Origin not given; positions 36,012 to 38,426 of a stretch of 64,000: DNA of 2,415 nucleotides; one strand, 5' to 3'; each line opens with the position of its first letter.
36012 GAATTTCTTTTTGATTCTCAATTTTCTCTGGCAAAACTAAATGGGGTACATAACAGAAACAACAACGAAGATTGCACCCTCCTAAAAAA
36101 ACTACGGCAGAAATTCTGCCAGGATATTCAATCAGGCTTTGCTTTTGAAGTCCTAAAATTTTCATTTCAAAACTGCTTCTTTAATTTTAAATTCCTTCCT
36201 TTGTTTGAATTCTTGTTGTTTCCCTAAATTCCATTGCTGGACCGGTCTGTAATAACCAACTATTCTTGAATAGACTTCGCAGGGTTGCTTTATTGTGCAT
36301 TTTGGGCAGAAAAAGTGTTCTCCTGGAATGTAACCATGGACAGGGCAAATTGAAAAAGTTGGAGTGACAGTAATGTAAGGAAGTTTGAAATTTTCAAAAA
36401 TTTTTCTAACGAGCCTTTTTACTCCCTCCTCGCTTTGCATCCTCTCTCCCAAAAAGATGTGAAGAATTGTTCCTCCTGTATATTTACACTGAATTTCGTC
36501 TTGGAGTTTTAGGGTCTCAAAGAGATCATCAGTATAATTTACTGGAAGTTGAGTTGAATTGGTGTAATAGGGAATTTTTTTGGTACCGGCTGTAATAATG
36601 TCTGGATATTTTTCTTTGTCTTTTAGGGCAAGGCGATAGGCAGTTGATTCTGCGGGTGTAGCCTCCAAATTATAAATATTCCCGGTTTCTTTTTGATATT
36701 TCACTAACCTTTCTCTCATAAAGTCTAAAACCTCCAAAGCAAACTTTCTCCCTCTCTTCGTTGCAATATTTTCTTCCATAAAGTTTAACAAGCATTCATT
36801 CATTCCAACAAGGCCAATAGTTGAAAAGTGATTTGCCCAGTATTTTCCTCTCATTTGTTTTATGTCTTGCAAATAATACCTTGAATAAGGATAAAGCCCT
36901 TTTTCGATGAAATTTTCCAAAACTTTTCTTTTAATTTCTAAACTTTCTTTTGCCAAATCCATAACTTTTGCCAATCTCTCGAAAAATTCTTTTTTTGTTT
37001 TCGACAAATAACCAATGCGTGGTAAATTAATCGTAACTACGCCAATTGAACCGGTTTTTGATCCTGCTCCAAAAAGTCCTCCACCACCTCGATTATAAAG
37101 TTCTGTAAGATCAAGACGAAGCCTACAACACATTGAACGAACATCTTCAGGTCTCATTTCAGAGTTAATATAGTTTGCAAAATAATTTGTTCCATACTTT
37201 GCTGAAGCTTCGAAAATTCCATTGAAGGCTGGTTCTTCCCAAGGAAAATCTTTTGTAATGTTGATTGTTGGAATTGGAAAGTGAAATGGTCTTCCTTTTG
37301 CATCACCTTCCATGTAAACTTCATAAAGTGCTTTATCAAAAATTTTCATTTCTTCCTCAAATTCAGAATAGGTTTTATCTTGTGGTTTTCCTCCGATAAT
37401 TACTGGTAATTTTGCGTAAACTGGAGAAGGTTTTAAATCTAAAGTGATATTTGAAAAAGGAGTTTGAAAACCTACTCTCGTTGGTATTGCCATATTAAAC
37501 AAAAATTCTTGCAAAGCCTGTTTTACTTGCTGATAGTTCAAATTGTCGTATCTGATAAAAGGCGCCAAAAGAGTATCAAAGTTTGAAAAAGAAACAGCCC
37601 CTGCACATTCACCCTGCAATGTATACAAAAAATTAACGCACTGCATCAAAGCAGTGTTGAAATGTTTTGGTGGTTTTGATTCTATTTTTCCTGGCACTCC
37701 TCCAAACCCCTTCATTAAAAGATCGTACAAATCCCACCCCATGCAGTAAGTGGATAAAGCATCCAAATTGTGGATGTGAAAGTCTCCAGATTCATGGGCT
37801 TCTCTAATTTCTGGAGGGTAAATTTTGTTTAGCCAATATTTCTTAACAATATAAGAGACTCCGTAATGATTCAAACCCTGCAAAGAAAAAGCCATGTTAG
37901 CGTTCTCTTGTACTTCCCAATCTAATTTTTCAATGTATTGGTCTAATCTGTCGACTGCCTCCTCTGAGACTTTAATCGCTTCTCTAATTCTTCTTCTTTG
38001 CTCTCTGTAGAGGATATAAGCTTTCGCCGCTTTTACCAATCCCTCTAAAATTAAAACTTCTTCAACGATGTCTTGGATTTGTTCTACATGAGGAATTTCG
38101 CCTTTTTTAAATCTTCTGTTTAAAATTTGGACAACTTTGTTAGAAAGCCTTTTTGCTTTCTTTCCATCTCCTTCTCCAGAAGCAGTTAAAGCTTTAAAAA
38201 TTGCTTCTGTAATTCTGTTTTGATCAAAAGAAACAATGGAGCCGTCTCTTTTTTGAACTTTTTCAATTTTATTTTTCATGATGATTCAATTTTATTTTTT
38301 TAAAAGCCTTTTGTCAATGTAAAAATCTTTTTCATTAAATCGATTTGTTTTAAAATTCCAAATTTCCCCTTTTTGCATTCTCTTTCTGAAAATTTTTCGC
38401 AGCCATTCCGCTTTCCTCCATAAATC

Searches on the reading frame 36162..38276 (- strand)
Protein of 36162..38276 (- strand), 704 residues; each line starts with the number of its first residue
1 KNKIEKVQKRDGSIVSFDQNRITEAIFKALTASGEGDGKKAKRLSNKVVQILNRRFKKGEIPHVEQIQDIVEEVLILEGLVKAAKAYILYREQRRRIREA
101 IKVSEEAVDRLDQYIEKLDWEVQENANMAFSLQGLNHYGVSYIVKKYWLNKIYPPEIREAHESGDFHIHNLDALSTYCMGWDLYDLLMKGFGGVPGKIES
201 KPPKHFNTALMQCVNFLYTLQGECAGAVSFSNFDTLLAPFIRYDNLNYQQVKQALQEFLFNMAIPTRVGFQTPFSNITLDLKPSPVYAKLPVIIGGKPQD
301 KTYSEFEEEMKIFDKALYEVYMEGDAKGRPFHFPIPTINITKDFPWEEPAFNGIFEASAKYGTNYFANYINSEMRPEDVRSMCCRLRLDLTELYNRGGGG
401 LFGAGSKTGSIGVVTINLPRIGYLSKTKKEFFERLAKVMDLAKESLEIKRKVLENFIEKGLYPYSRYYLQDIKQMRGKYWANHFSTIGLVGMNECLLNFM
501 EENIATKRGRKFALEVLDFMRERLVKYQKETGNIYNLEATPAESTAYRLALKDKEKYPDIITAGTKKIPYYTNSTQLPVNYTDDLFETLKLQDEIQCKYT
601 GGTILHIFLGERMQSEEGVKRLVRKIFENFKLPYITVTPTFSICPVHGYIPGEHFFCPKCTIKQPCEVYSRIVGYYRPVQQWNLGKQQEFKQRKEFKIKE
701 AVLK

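Call 64: search_protein_families(library=pfam, proteins=[window:36162-38276:-])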
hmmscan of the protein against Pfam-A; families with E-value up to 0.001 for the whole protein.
window:36162-38276:- (704 aa): 2 families
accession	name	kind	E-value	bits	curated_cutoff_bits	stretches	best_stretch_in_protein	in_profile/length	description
PF13597.11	NRDD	-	1.5e-197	658.2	26.2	1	124-696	1-562/562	Anaerobic ribonucleoside-triphosphate reductase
PF03477.21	ATP-cone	-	1.1e-22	80.9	25.8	1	6-95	2-87/88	ATP cone domain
